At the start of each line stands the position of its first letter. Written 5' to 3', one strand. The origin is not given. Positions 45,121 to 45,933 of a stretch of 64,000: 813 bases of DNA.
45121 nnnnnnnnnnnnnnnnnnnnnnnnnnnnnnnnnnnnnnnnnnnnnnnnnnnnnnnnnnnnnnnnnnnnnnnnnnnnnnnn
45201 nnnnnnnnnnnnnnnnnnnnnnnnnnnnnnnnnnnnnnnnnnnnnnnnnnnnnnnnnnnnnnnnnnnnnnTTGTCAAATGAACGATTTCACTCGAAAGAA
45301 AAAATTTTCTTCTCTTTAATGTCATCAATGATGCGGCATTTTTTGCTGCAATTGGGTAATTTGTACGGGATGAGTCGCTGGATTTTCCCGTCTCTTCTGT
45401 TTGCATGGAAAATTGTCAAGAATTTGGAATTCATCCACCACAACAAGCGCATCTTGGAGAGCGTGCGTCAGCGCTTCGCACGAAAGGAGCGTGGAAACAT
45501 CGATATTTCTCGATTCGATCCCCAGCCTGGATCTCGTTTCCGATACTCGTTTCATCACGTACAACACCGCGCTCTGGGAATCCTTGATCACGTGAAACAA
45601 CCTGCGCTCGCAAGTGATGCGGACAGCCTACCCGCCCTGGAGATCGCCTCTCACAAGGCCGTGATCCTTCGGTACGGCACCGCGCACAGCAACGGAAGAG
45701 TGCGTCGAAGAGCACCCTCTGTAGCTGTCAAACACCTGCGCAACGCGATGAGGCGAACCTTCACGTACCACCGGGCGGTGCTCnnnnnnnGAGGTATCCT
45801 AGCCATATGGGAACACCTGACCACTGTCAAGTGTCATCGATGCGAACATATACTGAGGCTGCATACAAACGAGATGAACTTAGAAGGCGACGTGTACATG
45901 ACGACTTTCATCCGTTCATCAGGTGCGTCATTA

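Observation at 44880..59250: Pair of diverged ~0.8-kb AT-rich paralogous elements, each in a divergent intergenic region and both in the same orientation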

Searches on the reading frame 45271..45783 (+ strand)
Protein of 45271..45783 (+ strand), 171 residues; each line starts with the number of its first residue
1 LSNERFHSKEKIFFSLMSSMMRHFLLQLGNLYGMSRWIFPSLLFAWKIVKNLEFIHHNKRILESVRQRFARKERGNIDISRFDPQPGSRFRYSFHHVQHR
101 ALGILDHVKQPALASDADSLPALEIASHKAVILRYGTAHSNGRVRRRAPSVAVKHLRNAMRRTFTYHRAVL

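Call 66: search_protein_representatives(alignment_id=A6)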
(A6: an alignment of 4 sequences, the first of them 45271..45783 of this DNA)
Query: 4 sequences, 170 profile positions. Proteins with E-value up to 0.001 (for the whole library): 184; up to 1e-10: 66; up to 1e-30: 5. The best 150 are listed.
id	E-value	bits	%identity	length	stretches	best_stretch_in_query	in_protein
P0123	2.2e-77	275.0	-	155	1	16-170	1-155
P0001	9.9e-56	204.5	-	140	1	2-121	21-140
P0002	1.4e-41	158.5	-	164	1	76-170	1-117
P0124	4.2e-34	134.1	-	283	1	2-168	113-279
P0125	9.5e-32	126.5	-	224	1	1-168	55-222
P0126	5.5e-29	117.5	-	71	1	51-121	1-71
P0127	5.0e-27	111.1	-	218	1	2-138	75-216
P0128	2.1e-26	109.1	-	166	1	2-137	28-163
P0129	2.0e-25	105.9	-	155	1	13-159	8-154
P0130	1.0e-24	103.6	-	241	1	19-134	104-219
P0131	2.3e-24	102.4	-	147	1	31-160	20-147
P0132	1.9e-23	99.5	-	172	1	2-117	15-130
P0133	6.4e-23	97.7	-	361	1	45-169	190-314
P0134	6.5e-23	97.7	-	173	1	15-126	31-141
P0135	2.1e-22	96.1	-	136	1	37-169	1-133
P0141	3.6e-20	88.8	-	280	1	2-158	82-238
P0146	3.8e-18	82.2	-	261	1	5-165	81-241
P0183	9.0e-11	58.2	-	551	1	105-168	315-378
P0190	2.2e-10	57.0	-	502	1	29-89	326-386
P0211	3.4e-09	53.1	-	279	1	15-168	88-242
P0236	1.6e-07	47.6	-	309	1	3-78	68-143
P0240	3.1e-07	46.7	-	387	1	107-168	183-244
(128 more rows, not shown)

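Call 68: search_protein_families(library=pfam, max_evalue=0.1, proteins=[P0133, P0183, P0190, P0240, P0124, P0236, P0141, P0146, P0211, P0125])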
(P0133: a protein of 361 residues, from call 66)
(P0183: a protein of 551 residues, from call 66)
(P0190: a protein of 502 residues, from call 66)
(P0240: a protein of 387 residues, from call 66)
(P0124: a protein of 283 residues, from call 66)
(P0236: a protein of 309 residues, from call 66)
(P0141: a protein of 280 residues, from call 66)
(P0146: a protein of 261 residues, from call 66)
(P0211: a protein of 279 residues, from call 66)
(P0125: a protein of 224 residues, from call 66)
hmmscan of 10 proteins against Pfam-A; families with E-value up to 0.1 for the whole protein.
P0133 (361 aa): 0 families

P0183 (551 aa): 1 family
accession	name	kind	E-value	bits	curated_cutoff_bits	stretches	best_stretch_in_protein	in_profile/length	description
PF07282.18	Cas12f1-like_TNB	-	3.2e-05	24.4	26.3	0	382-403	19-38/60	Cas12f1-like, TNB domain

P0190 (502 aa): 1 family
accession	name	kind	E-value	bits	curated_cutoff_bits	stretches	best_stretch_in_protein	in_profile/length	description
PF00083.30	Sugar_tr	-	0.0075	15.6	22.3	1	71-143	148-220/452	Sugar (and other) transporter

P0240 (387 aa): 2 families
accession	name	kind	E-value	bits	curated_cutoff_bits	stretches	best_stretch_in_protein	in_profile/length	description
PF07282.18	Cas12f1-like_TNB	-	0.02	15.5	26.3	0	248-342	19-60/60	Cas12f1-like, TNB domain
PF18978.5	DUF5714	-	0.083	12.9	26.2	0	119-174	100-156/173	Family of unknown function (DUF5714)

P0124 (283 aa): 1 family
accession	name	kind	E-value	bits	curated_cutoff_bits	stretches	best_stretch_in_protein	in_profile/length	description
PF10206.14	WRW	-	0.007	17.1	26.5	1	149-210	38-98/102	Mitochondrial F1F0-ATP synthase, subunit f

P0236 (309 aa): 0 families

P0141 (280 aa): 0 families

P0146 (261 aa): 0 families

P0211 (279 aa): 0 families

P0125 (224 aa): 0 families

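Call 70: find_encoding_contigs(protein=P0183, flank=6000, max_places=6)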
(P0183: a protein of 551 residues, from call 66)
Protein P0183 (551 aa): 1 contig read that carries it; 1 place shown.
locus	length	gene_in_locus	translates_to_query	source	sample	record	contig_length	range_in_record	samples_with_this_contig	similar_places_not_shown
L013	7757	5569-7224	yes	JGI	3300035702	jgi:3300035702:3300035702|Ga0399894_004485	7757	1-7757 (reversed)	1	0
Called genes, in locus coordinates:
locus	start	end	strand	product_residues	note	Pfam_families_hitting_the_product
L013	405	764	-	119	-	-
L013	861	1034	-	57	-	-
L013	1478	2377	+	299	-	PF09414:RNA_ligase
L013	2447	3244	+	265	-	PF22547:2H-SAK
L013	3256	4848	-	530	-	PF13884:Peptidase_S74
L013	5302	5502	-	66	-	-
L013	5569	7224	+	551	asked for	-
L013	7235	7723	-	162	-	-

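Call 71: find_encoding_contigs(protein=P0240, flank=6000, max_places=6)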
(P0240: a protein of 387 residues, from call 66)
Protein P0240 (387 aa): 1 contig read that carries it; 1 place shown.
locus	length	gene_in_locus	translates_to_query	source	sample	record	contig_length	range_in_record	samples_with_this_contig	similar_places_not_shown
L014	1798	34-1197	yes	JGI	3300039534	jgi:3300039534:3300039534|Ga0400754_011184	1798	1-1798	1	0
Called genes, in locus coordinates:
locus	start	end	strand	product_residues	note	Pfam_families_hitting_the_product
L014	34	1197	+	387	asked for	-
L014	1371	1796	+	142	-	?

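Call 74: search_solved_structures(query=P0183, max_evalue=1, show_alignments=1)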
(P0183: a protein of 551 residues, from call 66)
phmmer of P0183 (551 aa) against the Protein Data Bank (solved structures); distinct sequences matched with E-value up to 1: 0.

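Call 75: list_cluster_members(proteins=[P0124, P0125, P0127, P0128, P0130, P0133, P0141, P0146, P0183, P0240])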
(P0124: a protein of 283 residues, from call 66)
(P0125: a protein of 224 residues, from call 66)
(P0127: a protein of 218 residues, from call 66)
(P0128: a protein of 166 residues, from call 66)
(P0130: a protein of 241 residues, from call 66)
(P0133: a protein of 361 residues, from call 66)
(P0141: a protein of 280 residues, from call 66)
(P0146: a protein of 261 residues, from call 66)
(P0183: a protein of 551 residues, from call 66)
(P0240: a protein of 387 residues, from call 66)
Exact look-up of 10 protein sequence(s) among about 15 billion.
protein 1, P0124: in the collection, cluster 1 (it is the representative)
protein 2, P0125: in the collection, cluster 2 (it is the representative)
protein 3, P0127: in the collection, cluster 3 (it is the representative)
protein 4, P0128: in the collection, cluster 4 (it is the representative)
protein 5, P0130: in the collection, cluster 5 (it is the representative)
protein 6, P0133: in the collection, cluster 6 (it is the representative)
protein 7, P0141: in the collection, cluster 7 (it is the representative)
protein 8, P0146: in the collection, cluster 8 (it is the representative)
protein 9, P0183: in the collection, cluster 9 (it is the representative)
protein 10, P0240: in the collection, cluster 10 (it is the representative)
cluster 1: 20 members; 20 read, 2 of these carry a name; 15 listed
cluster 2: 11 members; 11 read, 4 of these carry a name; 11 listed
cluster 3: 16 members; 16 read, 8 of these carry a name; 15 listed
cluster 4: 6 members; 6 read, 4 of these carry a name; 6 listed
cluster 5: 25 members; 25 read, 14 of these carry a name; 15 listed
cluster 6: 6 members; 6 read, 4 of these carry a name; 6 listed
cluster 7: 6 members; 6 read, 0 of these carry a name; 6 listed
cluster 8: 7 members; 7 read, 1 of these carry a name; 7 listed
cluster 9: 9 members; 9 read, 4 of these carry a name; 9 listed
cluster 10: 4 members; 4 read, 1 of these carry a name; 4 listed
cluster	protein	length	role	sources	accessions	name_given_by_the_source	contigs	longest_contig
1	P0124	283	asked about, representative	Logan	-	-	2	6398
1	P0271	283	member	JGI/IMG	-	hypothetical protein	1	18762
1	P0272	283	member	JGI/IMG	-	hypothetical protein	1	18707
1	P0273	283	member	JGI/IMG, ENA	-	-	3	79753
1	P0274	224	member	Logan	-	-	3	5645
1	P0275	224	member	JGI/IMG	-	-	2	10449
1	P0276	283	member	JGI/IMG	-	-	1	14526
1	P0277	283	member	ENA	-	-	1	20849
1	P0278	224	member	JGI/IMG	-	-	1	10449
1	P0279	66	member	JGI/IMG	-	-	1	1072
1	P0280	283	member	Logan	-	-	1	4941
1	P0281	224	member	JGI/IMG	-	-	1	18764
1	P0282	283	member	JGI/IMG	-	-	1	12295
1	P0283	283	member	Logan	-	-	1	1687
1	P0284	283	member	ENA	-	-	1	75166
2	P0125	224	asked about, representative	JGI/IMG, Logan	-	hypothetical protein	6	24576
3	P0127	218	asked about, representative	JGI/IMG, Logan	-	hypothetical protein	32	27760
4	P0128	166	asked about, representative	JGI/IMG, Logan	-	hypothetical protein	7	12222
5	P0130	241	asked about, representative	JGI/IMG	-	hypothetical protein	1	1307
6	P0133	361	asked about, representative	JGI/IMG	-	hypothetical protein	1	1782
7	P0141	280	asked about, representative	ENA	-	-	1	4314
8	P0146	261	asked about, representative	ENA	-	-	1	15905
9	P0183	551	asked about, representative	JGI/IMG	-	hypothetical protein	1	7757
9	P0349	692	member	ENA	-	-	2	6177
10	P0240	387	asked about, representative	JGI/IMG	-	hypothetical protein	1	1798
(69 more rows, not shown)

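Call 84: find_homologous_proteins(query=P0349, max_evalue=0.00001)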
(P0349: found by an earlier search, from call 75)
Query P0349 (692 aa): 13 proteins with E <= 0.00001 among 8000 candidates.
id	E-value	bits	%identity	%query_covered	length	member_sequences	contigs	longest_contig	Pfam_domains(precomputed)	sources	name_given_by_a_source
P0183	0.0e+0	1265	100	80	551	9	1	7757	-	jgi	jgi:hypothetical protein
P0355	0.0e+0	1184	86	86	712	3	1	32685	-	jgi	-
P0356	0.0e+0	1040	67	98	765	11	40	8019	PF07282.19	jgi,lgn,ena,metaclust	metaclust:\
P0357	5.1e-209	714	51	96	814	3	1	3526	-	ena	-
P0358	5.6e-196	671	49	95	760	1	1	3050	-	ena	-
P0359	2.7e-192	659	49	95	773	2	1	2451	-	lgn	-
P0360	6.7e-183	628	47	94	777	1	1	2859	-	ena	-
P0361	4.5e-179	615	46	97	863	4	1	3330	-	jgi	-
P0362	9.7e-179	614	46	95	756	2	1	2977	-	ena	-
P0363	1.8e-178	613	45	96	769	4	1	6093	-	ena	-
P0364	4.9e-153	529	60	56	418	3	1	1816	-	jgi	-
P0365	5.4e-123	430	41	94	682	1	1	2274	PF07282.19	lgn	-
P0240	1.2e-105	373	48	55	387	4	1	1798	-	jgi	jgi:hypothetical protein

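Call 85: find_encoding_contigs(protein=P0355, flank=10000, max_places=3)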
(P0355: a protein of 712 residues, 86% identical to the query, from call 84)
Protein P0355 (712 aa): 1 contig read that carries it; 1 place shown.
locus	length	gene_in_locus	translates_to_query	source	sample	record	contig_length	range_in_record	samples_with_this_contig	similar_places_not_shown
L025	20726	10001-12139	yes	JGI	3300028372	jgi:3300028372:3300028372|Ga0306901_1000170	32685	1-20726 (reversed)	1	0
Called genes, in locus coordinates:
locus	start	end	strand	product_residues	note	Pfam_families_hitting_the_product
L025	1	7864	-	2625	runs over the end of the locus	PF13884:Peptidase_S74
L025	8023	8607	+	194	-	PF13532:2OG-FeII_Oxy_2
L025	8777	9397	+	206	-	-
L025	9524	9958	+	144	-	-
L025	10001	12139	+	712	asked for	-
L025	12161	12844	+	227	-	-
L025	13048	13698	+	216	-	PF13884:Peptidase_S74 (faint)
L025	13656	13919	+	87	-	-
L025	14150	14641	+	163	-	PF02991:ATG8, PF04110:APG12 (weak)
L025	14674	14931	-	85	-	-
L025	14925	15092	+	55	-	-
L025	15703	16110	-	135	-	-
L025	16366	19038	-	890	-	PF00580:UvrD-helicase, PF13245:AAA_19, PF00580:UvrD-helicase (weak), PF13361:UvrD_C, PF13538:UvrD_C_2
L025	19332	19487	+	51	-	-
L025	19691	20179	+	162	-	-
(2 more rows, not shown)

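Call 86: find_encoding_contigs(protein=P0356, flank=5000, max_places=8)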
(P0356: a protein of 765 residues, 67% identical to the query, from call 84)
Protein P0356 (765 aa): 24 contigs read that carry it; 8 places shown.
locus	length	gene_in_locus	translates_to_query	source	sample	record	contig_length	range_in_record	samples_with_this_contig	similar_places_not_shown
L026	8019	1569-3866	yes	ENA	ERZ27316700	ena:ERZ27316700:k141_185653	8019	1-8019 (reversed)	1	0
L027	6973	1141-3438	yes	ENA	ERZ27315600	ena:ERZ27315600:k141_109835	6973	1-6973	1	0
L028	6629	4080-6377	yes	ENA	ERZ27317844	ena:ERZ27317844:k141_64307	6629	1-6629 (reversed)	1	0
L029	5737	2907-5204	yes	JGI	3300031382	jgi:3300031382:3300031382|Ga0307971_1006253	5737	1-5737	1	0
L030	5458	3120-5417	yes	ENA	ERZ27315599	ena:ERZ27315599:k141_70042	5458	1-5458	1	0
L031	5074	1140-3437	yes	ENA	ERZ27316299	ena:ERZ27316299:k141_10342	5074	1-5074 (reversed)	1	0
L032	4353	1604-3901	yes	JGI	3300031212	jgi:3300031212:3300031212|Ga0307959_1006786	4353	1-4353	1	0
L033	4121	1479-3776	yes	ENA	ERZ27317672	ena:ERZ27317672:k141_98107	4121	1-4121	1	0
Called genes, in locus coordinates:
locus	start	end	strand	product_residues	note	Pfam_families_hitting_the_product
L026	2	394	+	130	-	?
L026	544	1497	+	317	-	PF13358:DDE_3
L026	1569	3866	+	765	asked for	PF07282:Cas12f1-like_TNB (faint)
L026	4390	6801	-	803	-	-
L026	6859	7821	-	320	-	PF13358:DDE_3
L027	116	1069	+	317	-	PF13358:DDE_3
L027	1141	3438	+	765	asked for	PF07282:Cas12f1-like_TNB (faint)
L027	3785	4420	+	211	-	-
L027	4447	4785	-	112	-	-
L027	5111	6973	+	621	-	?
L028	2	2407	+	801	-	?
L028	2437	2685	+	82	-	-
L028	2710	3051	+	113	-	PF03931:Skp1_POZ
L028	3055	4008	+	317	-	PF13358:DDE_3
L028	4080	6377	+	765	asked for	PF07282:Cas12f1-like_TNB (faint)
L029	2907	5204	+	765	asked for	PF07282:Cas12f1-like_TNB (faint)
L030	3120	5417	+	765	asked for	PF07282:Cas12f1-like_TNB (faint)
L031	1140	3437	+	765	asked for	PF07282:Cas12f1-like_TNB (faint)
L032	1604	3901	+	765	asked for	PF07282:Cas12f1-like_TNB (faint)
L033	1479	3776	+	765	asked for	PF07282:Cas12f1-like_TNB (faint)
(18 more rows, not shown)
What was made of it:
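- An intact, evidently mobile relative exists in the same kind of environment (call 86).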
